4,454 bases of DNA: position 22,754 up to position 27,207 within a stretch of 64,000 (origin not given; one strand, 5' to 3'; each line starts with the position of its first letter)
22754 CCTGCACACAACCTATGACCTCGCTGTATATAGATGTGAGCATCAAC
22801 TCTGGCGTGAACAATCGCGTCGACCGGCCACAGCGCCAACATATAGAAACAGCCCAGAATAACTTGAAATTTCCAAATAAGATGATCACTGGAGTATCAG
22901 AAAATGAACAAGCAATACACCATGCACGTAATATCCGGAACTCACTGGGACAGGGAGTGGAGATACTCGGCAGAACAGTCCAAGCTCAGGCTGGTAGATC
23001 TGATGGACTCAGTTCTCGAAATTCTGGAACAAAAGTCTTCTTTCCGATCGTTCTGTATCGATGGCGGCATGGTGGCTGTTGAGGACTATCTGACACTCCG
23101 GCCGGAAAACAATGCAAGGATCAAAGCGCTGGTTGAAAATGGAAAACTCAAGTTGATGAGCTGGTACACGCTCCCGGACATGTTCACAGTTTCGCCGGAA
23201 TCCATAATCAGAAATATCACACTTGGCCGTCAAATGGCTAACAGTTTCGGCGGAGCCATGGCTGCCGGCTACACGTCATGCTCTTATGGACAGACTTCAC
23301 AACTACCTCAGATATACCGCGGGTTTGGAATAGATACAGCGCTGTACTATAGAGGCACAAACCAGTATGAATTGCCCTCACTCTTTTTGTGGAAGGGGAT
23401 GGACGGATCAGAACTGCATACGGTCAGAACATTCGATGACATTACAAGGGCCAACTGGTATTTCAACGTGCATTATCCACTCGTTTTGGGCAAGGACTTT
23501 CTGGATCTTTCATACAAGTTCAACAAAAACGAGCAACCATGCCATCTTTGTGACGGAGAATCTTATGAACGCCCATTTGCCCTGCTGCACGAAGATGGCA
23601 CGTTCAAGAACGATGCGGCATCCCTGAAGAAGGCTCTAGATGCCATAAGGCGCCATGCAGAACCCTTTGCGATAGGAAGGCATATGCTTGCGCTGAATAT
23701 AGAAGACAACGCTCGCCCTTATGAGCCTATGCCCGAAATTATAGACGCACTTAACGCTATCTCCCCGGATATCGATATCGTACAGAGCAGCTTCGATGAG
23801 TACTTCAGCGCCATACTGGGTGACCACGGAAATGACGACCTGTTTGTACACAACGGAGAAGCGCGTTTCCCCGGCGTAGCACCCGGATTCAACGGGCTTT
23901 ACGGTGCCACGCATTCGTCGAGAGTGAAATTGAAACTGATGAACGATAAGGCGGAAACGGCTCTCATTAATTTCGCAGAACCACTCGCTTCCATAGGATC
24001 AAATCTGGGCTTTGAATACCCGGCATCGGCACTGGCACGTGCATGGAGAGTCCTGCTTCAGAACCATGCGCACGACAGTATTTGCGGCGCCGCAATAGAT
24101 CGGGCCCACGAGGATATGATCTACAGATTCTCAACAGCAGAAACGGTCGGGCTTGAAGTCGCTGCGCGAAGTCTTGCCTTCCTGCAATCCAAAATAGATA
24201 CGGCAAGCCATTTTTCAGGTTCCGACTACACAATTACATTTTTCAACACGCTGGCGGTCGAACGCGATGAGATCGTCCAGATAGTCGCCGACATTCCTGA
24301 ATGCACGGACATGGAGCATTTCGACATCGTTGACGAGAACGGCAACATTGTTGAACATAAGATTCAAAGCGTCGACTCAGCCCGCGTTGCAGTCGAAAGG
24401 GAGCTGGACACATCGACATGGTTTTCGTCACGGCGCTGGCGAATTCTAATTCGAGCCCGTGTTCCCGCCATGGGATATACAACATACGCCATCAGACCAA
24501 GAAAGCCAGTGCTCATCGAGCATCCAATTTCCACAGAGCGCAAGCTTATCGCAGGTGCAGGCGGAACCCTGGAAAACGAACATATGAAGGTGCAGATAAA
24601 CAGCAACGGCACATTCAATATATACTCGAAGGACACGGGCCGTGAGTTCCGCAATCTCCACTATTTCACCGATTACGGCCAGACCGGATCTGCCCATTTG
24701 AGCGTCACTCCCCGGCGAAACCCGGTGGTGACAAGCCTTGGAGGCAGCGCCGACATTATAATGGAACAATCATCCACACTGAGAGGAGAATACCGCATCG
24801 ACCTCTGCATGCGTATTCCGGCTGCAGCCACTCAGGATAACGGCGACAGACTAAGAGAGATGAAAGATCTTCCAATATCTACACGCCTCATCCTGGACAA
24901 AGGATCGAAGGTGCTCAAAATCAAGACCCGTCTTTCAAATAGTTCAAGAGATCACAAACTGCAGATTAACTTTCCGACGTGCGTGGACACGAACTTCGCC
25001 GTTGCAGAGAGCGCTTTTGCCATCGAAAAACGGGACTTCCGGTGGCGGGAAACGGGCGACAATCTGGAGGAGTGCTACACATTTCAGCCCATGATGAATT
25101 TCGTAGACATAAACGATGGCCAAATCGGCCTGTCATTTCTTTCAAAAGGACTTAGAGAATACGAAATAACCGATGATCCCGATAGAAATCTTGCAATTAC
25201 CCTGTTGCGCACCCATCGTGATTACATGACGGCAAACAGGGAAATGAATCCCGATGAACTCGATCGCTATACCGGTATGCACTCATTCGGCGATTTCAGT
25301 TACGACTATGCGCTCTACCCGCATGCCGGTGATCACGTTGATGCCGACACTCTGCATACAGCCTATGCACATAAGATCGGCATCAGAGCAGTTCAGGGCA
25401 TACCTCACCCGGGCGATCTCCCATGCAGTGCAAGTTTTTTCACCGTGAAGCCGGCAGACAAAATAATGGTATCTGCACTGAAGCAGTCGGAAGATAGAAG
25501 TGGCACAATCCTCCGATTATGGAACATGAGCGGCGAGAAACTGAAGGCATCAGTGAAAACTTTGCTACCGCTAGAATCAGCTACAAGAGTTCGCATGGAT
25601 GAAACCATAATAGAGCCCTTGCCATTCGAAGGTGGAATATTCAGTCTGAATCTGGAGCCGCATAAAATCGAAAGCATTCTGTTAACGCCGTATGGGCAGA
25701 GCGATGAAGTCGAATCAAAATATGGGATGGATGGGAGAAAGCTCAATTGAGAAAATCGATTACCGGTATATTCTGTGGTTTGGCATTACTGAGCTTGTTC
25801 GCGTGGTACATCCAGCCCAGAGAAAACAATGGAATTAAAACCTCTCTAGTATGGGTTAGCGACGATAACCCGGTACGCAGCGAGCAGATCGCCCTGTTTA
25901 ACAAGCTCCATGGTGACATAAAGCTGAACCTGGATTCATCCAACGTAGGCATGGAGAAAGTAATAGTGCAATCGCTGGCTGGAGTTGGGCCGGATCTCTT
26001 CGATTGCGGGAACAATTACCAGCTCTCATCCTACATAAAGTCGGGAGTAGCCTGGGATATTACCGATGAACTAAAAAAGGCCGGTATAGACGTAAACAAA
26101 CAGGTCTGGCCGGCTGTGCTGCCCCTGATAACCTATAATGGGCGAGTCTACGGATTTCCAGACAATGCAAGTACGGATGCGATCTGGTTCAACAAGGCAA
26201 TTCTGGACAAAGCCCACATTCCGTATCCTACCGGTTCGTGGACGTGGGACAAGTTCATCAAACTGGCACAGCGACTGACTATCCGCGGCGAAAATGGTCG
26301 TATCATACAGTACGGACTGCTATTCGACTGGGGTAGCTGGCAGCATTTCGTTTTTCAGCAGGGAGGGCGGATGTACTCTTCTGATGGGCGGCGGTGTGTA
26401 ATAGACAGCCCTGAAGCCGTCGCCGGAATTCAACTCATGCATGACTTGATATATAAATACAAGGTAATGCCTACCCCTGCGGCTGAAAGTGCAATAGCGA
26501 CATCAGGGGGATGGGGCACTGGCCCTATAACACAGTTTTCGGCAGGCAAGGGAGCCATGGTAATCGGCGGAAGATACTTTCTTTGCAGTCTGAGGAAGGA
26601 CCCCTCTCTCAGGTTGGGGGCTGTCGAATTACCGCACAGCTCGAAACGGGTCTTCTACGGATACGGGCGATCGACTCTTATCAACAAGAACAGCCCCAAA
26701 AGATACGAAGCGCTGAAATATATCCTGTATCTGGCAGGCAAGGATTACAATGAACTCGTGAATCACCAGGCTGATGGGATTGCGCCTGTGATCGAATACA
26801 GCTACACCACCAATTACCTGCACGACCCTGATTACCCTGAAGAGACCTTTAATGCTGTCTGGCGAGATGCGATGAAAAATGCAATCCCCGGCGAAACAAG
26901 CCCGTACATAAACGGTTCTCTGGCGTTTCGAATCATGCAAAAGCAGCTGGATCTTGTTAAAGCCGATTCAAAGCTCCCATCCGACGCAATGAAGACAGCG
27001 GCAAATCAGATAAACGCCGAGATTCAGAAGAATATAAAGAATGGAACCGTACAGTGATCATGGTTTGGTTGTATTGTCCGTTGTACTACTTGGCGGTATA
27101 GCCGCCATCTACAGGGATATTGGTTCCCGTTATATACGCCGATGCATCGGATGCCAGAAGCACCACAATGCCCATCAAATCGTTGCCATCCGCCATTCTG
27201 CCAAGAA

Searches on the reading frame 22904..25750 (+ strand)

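Call 55: search_protein_families(library=pfam, proteins=[window:22904-25750:+], max_evalue=0.0001)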
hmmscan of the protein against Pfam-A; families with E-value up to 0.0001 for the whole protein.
window:22904-25750:+ (948 aa): 4 families
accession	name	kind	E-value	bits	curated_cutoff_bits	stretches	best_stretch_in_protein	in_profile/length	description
PF01074.27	Glyco_hydro_38N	-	3.9e-27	95.8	25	1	6-314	1-267/270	Glycosyl hydrolases family 38 N-terminal domain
PF07748.19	Glyco_hydro_38C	-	2.7e-15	57.6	25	1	556-771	1-200/206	Glycosyl hydrolases family 38 C-terminal domain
PF09261.16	Alpha-mann_mid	-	6.1e-12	45.9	31.1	1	336-424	6-93/96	Alpha mannosidase middle domain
PF17677.7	Glyco_hydro38C2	-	1.5e-11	44.7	22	1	854-924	2-71/72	Glycosyl hydrolases family 38 C-terminal beta sandwich domain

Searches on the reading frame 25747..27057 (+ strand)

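Call 55: search_protein_families(library=pfam, proteins=[window:25747-27057:+], max_evalue=0.0001)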
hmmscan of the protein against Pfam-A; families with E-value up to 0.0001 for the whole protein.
window:25747-27057:+ (436 aa): 2 families
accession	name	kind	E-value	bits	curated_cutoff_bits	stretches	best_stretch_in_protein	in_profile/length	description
PF01547.30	SBP_bac_1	-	9.7e-29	101.8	26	1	49-335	15-306/307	Bacterial extracellular solute-binding protein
PF13416.11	SBP_bac_8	-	1.3e-21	78.1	27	1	48-355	3-268/279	Bacterial extracellular solute-binding protein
